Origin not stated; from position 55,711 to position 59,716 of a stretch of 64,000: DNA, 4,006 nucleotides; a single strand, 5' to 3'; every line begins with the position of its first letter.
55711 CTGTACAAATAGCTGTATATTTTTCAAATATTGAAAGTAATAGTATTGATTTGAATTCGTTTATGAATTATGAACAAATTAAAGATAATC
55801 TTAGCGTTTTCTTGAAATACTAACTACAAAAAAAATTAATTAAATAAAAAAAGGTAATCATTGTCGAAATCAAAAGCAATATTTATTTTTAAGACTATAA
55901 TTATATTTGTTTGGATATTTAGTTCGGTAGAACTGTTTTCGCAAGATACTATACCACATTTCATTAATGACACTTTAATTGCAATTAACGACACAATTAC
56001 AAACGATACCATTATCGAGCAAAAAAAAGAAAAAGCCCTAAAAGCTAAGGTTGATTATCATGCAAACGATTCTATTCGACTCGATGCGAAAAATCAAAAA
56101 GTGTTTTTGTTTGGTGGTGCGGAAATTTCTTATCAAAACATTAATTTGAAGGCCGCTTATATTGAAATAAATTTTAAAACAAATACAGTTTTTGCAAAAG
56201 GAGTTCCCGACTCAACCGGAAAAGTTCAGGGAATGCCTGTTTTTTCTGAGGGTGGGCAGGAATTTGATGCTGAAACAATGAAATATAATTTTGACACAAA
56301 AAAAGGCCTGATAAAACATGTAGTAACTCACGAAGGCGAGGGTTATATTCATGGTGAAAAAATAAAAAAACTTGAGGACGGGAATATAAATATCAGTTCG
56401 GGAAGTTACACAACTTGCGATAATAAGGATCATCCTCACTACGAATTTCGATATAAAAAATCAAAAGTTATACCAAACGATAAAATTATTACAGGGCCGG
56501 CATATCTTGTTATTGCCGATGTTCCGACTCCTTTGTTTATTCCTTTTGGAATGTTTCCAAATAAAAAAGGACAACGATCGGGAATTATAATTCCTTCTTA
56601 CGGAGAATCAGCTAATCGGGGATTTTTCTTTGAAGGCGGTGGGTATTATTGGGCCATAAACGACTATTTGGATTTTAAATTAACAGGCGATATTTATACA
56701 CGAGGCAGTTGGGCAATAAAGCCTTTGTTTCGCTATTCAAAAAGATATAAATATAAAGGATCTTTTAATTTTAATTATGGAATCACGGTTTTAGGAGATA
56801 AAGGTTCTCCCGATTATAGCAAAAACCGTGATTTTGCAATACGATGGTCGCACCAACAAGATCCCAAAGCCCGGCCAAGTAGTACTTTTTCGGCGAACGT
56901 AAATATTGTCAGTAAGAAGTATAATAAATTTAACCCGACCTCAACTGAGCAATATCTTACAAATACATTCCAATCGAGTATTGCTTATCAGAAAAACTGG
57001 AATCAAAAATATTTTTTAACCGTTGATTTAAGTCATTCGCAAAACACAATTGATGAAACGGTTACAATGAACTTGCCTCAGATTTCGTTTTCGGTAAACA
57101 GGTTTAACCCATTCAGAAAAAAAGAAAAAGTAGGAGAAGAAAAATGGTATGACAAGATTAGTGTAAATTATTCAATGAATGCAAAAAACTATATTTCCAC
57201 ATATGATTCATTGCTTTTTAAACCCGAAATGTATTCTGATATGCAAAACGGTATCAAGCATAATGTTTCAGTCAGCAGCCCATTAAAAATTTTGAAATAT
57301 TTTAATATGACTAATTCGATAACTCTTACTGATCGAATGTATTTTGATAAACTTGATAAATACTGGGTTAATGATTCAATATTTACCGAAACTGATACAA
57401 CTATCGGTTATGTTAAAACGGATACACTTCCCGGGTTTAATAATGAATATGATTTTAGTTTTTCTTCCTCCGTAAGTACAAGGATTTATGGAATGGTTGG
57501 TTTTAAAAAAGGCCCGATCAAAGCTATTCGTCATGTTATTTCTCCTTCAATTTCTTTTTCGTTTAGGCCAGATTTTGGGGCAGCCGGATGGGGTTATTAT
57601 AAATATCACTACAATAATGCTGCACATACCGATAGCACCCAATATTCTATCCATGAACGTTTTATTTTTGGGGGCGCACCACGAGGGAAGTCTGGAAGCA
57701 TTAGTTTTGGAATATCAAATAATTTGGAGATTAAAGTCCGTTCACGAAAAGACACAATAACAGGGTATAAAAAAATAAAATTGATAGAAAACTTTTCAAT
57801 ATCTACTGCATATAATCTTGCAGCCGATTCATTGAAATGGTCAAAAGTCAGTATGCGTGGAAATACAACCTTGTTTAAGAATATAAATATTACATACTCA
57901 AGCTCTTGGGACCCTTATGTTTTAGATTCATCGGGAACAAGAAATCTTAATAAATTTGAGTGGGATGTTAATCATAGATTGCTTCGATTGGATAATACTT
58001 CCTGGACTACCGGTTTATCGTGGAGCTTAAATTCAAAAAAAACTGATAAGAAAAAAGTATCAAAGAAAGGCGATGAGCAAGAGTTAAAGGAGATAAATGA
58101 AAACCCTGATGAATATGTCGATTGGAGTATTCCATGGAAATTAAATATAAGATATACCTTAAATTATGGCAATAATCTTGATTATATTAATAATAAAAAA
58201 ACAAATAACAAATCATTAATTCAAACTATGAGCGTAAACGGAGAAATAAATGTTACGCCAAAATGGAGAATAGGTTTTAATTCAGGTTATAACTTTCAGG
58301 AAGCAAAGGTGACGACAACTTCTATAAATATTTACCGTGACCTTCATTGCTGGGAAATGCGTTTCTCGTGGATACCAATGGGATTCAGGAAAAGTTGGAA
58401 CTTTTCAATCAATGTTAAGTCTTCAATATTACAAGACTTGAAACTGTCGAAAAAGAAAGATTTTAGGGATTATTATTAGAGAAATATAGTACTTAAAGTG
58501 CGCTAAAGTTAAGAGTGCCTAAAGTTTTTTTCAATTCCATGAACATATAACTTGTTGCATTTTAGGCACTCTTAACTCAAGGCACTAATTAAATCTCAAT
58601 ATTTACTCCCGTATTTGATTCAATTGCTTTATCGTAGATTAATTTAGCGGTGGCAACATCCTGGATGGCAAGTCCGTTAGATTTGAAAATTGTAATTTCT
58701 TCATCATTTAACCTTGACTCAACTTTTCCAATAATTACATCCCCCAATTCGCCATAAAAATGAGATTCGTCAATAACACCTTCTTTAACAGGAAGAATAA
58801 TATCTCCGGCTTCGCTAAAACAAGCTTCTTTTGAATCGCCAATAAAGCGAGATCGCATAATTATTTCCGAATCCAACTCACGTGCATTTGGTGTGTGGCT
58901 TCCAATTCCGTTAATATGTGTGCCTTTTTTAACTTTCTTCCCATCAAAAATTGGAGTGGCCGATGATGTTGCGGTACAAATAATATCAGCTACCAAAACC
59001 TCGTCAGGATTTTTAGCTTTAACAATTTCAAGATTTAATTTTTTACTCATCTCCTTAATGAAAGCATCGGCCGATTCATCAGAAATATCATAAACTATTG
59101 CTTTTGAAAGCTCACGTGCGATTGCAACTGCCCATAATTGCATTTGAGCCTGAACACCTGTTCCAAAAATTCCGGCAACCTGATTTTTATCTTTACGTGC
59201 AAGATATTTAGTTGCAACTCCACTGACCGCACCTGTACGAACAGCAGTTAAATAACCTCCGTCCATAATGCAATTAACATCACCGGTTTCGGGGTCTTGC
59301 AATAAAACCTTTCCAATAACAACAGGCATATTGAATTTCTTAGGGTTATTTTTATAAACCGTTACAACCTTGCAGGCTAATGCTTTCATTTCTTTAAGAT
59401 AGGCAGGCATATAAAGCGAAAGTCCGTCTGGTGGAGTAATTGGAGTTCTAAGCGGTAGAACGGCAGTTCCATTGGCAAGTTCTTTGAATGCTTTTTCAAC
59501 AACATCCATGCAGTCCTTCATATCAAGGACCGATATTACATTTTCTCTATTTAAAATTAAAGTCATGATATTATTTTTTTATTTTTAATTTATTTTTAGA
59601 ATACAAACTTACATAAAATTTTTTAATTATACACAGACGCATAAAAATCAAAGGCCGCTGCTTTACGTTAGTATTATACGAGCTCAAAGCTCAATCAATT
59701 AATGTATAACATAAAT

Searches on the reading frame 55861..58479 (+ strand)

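Call 55: search_protein_families(library=pfam, proteins=[window:55861-58479:+], max_evalue=0.00001)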
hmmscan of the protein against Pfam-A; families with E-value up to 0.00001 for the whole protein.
window:55861-58479:+ (872 aa): 1 family
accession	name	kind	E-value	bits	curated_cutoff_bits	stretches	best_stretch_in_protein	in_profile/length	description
PF19838.5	LptD_2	-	1.5e-177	591.4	22.5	1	209-686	1-464/464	LptD protein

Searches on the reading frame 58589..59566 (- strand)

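Call 88: search_protein_families(library=ncbifam, proteins=[window:58589-59566:-], max_evalue=0.00001)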
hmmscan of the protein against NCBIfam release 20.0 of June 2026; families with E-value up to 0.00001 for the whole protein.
window:58589-59566:- (325 aa): 13 families
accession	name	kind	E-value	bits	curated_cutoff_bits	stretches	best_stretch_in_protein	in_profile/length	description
NF006379.0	PRK08618.1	equivalog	3.4e-100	335.5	417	1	3-325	2-326/326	ornithine cyclodeaminase family protein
TIGR02371.1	ala_DH_arch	equivalog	4.7e-83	279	409.15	1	2-324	2-323/325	alanine dehydrogenase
NF004793.0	PRK06141.1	equivalog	1.2e-65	221.6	322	1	4-314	3-311/314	bifunctional Delta(1)-pyrroline-2-carboxylate/Delta(1)-piperideine-2-carboxylate reductase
NF006141.0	PRK08291.1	equivalog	7.3e-60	202.7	408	1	9-323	11-328/330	cyclodeaminase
TIGR02992.1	ectoine_eutC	equivalog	1.7e-56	191.7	471.65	1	4-323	3-325/326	ectoine utilization protein EutC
NF045643.1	ImmsucRedBhcD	equivalog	3.3e-48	164.7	500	1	4-325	3-321/321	iminosuccinate reductase BhcD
TIGR03944.1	dehyd_SbnB_fam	equivalog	8.7e-45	153.1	326.9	1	3-324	2-325/327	2,3-diaminopropionate biosynthesis protein SbnB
NF005603.0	PRK07340.1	equivalog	1e-42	146.5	266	1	4-313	6-302/307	delta(1)-pyrroline-2-carboxylate reductase family protein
NF005296.0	PRK06823.1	equivalog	6.1e-42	143.7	438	1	3-313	2-312/315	ornithine cyclodeaminase family protein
NF045512.1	PyrPipCarbRedLhpI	equivalog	2e-37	129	400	1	7-312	5-295/298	bifunctional Delta(1)-pyrroline-2-carboxylate/Delta(1)-piperideine-2-carboxylate reductase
NF005762.1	PRK07589.1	equivalog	2e-35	122.3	350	1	47-324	51-319/334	ornithine cyclodeaminase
NF005011.0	PRK06407.1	subfamily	1.3e-32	113.3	337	1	5-310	5-295/302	ornithine cyclodeaminase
NF004848.0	PRK06199.1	subfamily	1.7e-29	103.1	362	1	42-324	70-371/379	tyramine oxidase subunit B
